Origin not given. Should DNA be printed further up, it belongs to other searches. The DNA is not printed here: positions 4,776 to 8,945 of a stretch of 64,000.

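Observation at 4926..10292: One-polypeptide signalling cascade: Ser/Thr kinase - STAND NTPase - TPR - GAF - sigma-54 activator - HTH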

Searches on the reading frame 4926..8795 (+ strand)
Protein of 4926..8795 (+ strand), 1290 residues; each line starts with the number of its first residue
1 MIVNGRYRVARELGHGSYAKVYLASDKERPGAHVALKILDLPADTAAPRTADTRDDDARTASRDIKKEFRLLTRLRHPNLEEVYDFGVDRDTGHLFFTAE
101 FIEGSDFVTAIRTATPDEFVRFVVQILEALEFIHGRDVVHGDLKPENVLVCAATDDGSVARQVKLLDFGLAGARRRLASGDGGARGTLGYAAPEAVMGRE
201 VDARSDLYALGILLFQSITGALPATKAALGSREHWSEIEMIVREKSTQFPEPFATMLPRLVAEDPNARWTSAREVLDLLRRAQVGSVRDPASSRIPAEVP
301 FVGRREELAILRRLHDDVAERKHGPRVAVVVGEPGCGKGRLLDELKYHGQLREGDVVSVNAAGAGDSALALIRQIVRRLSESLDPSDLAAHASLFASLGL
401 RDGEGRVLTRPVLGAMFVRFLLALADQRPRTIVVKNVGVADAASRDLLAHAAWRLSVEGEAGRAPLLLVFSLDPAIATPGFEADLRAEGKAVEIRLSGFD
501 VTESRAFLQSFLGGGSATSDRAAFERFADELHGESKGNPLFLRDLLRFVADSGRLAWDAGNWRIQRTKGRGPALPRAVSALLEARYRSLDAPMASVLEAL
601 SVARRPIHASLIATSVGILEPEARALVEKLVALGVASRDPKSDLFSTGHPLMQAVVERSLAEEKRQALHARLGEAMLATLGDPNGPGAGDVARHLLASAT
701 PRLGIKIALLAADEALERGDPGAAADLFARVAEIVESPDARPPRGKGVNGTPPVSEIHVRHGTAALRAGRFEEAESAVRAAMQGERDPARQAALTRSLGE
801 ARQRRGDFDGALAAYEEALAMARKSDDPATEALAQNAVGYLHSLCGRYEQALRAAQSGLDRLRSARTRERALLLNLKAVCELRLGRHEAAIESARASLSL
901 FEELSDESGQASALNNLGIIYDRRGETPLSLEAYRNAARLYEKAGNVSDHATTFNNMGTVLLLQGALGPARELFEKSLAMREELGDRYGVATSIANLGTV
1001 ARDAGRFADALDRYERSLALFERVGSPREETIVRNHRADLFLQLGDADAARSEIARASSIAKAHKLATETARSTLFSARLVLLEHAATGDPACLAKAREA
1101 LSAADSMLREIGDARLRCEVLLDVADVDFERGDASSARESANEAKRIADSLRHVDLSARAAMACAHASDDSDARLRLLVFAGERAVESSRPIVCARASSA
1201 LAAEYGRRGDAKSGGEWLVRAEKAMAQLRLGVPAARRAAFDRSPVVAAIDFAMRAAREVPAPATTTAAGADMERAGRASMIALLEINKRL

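Call 30: find_related_loci(query=window:4926-8795:+, collection=genome_contigs, flank=10000)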
Query window:4926-8795:+ (1290 aa) in genome_contigs; peptide patterns used: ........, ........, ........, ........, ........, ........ (x = any residue, [..] = any of these).
198 stretches matched a pattern; 6 encode a relative of the query (tblastn E <= 1e-3); 6 distinct loci.
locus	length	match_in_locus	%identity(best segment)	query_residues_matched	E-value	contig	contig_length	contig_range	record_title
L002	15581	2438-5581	27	1-1102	2e-60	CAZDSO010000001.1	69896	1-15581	MAG TPA_asm: uncultured Planctomycetia bacterium isolate binchicken_co334_470 genome assembly, contig: NODE_547_length_6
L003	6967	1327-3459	30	2-734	5e-50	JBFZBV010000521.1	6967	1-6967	MAG: Planctomycetota bacterium isolate PPR_0505 k121_3084913, whole genome shotgun sequence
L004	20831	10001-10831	26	2-287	7e-21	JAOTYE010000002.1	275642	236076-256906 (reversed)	MAG: Gammaproteobacteria bacterium isolate 21_Jan_SF_Bin38 21_Jan_SF_Bin38_scaffold_11_c1, whole genome shotgun sequence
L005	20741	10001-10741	29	29-276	3e-17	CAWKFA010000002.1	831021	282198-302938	MAG: uncultured Planctomycetota bacterium isolate MFD01213.bin.2.22 genome assembly, contig: contig_1784, whole genome s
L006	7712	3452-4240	25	676-1146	2e-7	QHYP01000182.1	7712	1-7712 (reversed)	MAG: Acidobacteria bacterium isolate gp2 AA85 14_1009_12_40cm_scaffold_9498_curated, whole genome shotgun sequence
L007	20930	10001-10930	24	756-1143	2e-7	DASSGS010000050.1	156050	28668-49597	MAG TPA_asm: Candidatus Acidoferrum sp. isolate SMAG_U1039 k141_571015, whole genome shotgun sequence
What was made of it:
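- On Bacterial enhancer-binding protein (sigma-54 activator, NtrC/NifA superfamily): The source genome is not in the searchable genome collection (call 30).
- Tried and rejected: The genome_contigs scan with the N-terminal 1290 aa found only 24-30% relatives (call 30).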

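Call 86: search_protein_families(library=pfam, proteins=[L002:8668-10638:+, L002:2408-8398:+, L003:1255-6753:+], max_evalue=0.001)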
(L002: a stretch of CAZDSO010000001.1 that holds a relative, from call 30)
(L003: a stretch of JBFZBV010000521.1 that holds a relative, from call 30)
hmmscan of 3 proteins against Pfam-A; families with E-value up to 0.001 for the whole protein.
L002:8668-10638:+ (657 aa): 2 families
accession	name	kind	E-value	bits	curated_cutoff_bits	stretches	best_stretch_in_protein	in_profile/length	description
PF02368.24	Big_2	-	4e-44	148.9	22.8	4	123-190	3-68/79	Bacterial Ig-like domain (group 2)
PF07532.17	Big_4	-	7.2e-07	29.1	22.1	0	143-173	19-55/59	Bacterial Ig-like domain (group 4)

L002:2408-8398:+ (1997 aa): 24 families
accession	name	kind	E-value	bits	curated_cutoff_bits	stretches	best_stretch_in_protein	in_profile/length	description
PF00158.32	Sigma54_activat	-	1.3e-72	243.4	20.2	1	1679-1845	1-167/168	Sigma-54 interaction domain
PF00069.31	Pkinase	-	2.8e-40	138.8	31.7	1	17-263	1-252/263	Protein kinase domain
PF07714.23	PK_Tyr_Ser-Thr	-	5.9e-25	88.5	23.1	1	19-269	3-254/258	Protein tyrosine and serine/threonine kinase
PF25601.1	AAA_lid_14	-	3.4e-24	84.9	27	1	1851-1936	1-84/87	AAA+ ATPase lid domain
PF13424.12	TPR_12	-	4.2e-24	85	30.1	2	915-981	8-76/77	Tetratricopeptide repeat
PF13191.12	AAA_16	-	4.6e-24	86.2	32.6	1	297-468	1-162/167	AAA ATPase domain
PF14532.12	Sigma54_activ_2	-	8.6e-24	84.8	25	1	1680-1850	1-138/138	Sigma-54 interaction domain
PF13185.12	GAF_2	-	1.6e-16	61.2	28.6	1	1487-1623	2-136/136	GAF domain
PF07719.23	TPR_2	-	5e-15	54.8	27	0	915-939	6-30/34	Tetratricopeptide repeat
PF01590.32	GAF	-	3e-14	54.1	22.4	1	1491-1622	4-133/133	GAF domain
PF17874.7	TPR_MalT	-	3.2e-14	53.4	45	1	870-1131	40-301/336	MalT-like TPR region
PF13492.12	GAF_3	-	2.4e-11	44.6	27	1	1490-1624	3-129/129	GAF domain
PF07728.20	AAA_5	-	3.9e-09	37.1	22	1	1702-1821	1-123/139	AAA domain (dynein-related subfamily)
PF13401.12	AAA_22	-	1.9e-07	31.9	27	1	321-459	5-106/130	AAA domain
PF25199.1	nSTAND_NTPase5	-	2.7e-06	27.7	34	1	293-354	14-75/145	Novel STAND NTPase 5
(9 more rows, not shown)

L003:1255-6753:+ (1833 aa): 17 families
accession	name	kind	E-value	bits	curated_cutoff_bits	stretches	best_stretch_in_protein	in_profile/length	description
PF00158.32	Sigma54_activat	-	5.1e-72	241.5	20.2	1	1504-1670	1-167/168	Sigma-54 interaction domain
PF00069.31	Pkinase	-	7.3e-38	130.9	31.7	1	30-229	1-198/263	Protein kinase domain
PF14532.12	Sigma54_activ_2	-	1.9e-24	86.9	25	1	1505-1675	1-138/138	Sigma-54 interaction domain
PF13191.12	AAA_16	-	7.4e-24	85.6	32.6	2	309-464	1-159/167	AAA ATPase domain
PF25601.1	AAA_lid_14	-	1.2e-21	76.7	27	1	1676-1760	1-83/87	AAA+ ATPase lid domain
PF13185.12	GAF_2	-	2.6e-17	63.7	28.6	1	1316-1448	6-136/136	GAF domain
PF01590.32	GAF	-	3.8e-16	60.3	22.4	1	1317-1447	5-133/133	GAF domain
PF07714.23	PK_Tyr_Ser-Thr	-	4.5e-16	59.4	23.1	1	33-227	4-203/258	Protein tyrosine and serine/threonine kinase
PF13424.12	TPR_12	-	5.6e-15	55.7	30.1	0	1158-1215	16-75/77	Tetratricopeptide repeat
PF07728.20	AAA_5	-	2e-07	31.5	22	1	1527-1646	1-123/139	AAA domain (dynein-related subfamily)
PF07719.23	TPR_2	-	3.3e-07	30.4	27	0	1185-1215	1-31/34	Tetratricopeptide repeat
PF13492.12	GAF_3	-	7.6e-07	30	27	1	1317-1448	5-128/129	GAF domain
PF02954.25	HTH_8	-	4.8e-06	26.7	22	1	1773-1812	3-42/42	Bacterial regulatory protein, Fis family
PF00004.35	AAA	-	7.2e-06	26.9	21.2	0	1530-1646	3-110/131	ATPase family associated with various cellular activities (AAA)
PF00515.34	TPR_1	-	8.4e-06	25.8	27.8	0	1185-1214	1-30/34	Tetratricopeptide repeat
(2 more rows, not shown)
